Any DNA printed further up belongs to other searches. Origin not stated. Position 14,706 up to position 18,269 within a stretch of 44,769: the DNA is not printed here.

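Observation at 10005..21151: Nine-gene translationally coupled Glt/Nfs-like operon with a non-canonical gene order and no motor genes in view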

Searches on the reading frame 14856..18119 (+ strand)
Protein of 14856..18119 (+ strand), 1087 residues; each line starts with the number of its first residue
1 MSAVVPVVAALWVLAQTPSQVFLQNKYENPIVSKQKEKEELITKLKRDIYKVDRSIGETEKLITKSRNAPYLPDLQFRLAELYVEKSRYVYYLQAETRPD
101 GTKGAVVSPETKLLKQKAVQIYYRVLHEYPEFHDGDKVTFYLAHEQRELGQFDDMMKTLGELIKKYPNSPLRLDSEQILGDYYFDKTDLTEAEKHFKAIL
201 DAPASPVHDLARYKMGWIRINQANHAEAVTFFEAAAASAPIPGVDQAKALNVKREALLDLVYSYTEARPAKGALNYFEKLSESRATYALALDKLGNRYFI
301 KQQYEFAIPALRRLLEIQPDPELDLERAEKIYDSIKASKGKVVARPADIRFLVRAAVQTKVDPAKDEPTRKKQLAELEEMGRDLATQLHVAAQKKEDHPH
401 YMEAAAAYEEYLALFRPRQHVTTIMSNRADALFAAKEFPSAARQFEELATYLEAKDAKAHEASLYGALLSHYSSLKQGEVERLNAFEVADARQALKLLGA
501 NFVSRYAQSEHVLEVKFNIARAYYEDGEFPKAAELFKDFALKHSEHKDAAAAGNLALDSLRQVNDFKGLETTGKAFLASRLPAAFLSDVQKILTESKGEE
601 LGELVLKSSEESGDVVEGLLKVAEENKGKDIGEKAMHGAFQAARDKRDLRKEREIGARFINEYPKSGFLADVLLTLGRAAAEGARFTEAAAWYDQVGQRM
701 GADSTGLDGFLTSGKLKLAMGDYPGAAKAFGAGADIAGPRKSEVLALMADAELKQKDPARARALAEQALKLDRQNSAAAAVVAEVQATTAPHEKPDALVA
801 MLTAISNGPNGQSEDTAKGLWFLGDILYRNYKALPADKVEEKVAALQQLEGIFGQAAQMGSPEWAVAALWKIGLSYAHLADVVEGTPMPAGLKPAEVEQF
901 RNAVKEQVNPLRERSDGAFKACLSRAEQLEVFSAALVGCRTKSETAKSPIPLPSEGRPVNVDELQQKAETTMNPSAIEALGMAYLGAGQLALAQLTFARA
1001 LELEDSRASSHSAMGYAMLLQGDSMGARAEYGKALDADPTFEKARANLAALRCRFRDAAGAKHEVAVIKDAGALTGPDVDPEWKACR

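Call 4: search_protein_families(library=pfam, proteins=[window:14856-18119:+], max_evalue=0.01)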
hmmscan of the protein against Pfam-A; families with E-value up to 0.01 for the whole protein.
window:14856-18119:+ (1087 aa): 11 families
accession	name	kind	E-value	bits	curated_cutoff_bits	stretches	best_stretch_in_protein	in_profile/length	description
PF07719.23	TPR_2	-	1.9e-19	68.6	27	1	743-775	2-34/34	Tetratricopeptide repeat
PF14559.12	TPR_19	-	5.8e-12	46.2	25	1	718-784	2-67/68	Tetratricopeptide repeat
PF13181.12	TPR_8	-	2.6e-11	43.2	25.7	0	743-775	2-34/34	Tetratricopeptide repeat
PF13525.12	YfiO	-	2.1e-10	41.1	25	1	481-553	14-82/203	Outer membrane lipoprotein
PF13432.12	TPR_16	-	3.3e-10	40.7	32.7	2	179-240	3-62/65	Tetratricopeptide repeat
PF13424.12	TPR_12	-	4.8e-10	39.9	30.1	0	717-774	13-77/77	Tetratricopeptide repeat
PF13174.12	TPR_6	-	1.3e-07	32.2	26.3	1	146-169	10-33/33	Tetratricopeptide repeat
PF13428.12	TPR_14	-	7.5e-07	29.7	23.5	0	743-781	2-40/44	Tetratricopeptide repeat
PF13431.12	TPR_17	-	1.3e-05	25.6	24.4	0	997-1029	2-34/34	Tetratricopeptide repeat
PF13414.12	TPR_11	-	0.00011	22.2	26.8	0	295-320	1-26/42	TPR repeat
PF13176.12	TPR_7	-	0.00088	19.6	27.9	0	518-537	4-23/36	Tetratricopeptide repeat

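Call 5: search_protein_families(library=ncbifam, proteins=[window:14856-18119:+], max_evalue=0.01)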
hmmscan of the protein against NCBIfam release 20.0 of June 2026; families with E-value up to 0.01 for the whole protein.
window:14856-18119:+ (1087 aa): 11 families
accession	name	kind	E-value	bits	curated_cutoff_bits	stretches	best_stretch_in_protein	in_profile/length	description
TIGR02917.1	PEP_TPR_lipo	equivalog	5.5e-13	47.7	312.2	2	965-1064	421-521/899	XrtA/PEP-CTERM system TPR-repeat protein PrsT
TIGR02795.1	tol_pal_ybgF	equivalog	8.1e-13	49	90.1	1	143-234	9-101/119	tol-pal system protein YbgF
NF033762.1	social_mot_Tgl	equivalog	4.1e-08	32.9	225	1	980-1052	37-110/252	social motility TPR repeat lipoprotein Tgl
TIGR02521.1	type_IV_pilW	equivalog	8.2e-08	32.1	154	1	931-1047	4-104/234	type IV pilus biogenesis/stability protein PilW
NF040959.1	MamA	equivalog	4.5e-07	29.5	200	1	251-320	68-137/204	magnetosome protein MamA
NF008068.0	PRK10803.1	equivalog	5.3e-07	29.8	383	1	148-251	155-257/263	cell division protein CpoB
TIGR03302.1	OM_YfiO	subfamily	1.3e-06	28.1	81.4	1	488-552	46-109/239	outer membrane protein assembly factor BamD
NF033758.1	gliding_GltE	equivalog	5e-06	25.7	225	1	976-1071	190-285/411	adventurous gliding motility TPR repeat lipoprotein GltE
NF047507.1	TPR_BatC_Lepto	exception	6.3e-06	25.8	175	0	1004-1052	92-140/214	TPR repeat-containing protein BatC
TIGR00990.1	3a0801s09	subfamily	1.6e-05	23.7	757.25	0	281-328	120-167/615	mitochondrial import receptor subunit TOM70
NF010193.0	PRK13672.1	equivalog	0.0002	21.6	67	1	411-462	9-59/74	hypothetical protein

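Call 24: find_homologous_proteins(query=window:14856-18119:+, max_evalue=0.00001)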
Query window:14856-18119:+ (1087 aa): 365 proteins with E <= 0.00001 among 8000 candidates; the best 120 are listed.
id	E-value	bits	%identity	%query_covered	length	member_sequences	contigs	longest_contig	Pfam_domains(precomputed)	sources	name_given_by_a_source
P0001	0.0e+0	2384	100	100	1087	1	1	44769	PF14559.13,PF13431.13,PF13525.13,PF13424.13,PF13432.13,PF13428.13,PF13181.13,PF07719.24,PF13174.13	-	-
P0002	0.0e+0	1812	81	92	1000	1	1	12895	PF14559.13,PF13431.13,PF13525.13,PF13414.13,PF00515.35,PF13424.13,PF13432.13,PF13428.13,PF13181.13,PF07719.24,PF13174.13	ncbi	ncbi:MAG: tetratricopeptide repeat protein, partial [Myxococcaceae bacterium]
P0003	0.0e+0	1802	75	99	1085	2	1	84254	PF14559.13,PF13525.13,PF13424.13,PF13432.13,PF13428.13,PF13181.13,PF07719.24,PF13174.13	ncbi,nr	ncbi:MAG: tetratricopeptide repeat protein [Myxococcales bacterium]|nr:tetratricopeptide repeat prot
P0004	0.0e+0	1789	74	100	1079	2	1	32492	PF14559.13,PF13431.13,PF13525.13,PF13424.13,PF13432.13,PF13428.13,PF13181.13,PF07719.24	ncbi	ncbi:MAG: tetratricopeptide repeat protein [Myxococcota bacterium]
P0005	0.0e+0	1745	74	98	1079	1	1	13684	PF14559.13,PF13431.13,PF13525.13,PF00515.35,PF13424.13,PF13432.13,PF13428.13,PF13181.13,PF07719.24,PF13174.13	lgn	-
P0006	0.0e+0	1737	72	99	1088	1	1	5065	PF14559.13,PF00515.35,PF13432.13,PF13428.13,PF13181.13,PF07719.24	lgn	-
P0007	0.0e+0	1711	73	98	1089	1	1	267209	PF14559.13,PF13525.13,PF00515.35,PF13424.13,PF13432.13,PF13428.13,PF13181.13,PF07719.24,PF13174.13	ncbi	-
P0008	0.0e+0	1691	66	60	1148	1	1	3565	PF14559.13,PF13431.13,PF13414.13,PF13424.13,PF13176.13,PF13432.13,PF13428.13,PF13181.13,PF07719.24,PF13174.13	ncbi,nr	ncbi:MAG: repeat-containing protein [Myxococcaceae bacterium]|nr:repeat-containing protein [Myxococc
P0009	0.0e+0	1690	68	58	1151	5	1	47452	PF13431.13,PF23914.2,PF13525.13,PF13414.13,PF13176.13,PF13428.13,PF14559.13,PF13424.13,PF13432.13,PF13181.13,PF07719.24,PF13174.13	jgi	-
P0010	0.0e+0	1688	71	98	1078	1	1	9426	PF07721.21,PF14559.13,PF13525.13,PF13414.13,PF00515.35,PF13424.13,PF13432.13,PF13428.13,PF13181.13,PF07719.24,PF13174.13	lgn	-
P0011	0.0e+0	1687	70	99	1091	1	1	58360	PF14559.13,PF13525.13,PF13432.13,PF13428.13,PF07719.24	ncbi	-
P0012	0.0e+0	1685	71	98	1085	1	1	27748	PF14559.13,PF13431.13,PF13525.13,PF13424.13,PF13432.13,PF13428.13,PF13181.13,PF07719.24,PF13174.13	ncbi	-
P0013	0.0e+0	1681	69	100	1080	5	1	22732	PF14559.13,PF13431.13,PF13414.13,PF00515.35,PF13432.13,PF13428.13,PF13181.13,PF07719.24,PF13174.13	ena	-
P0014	0.0e+0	1679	66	58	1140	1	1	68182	PF14559.13,PF13431.13,PF13525.13,PF13414.13,PF00515.35,PF13424.13,PF13432.13,PF13428.13,PF13181.13,PF07719.24,PF13174.13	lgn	-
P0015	0.0e+0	1678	70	98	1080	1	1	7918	PF14559.13,PF13431.13,PF13414.13,PF00515.35,PF13424.13,PF13432.13,PF13428.13,PF13181.13,PF07719.24,PF13174.13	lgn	-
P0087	0.0e+0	1616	69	97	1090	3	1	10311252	PF14559.13,PF13431.13,PF13525.13,PF00515.35,PF13424.13,PF13432.13,PF13181.13,PF07719.24,PF13174.13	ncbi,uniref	ncbi:tetratricopeptide repeat protein [Myxococcus stipitatus]|uniref:tetratricopeptide repeat protei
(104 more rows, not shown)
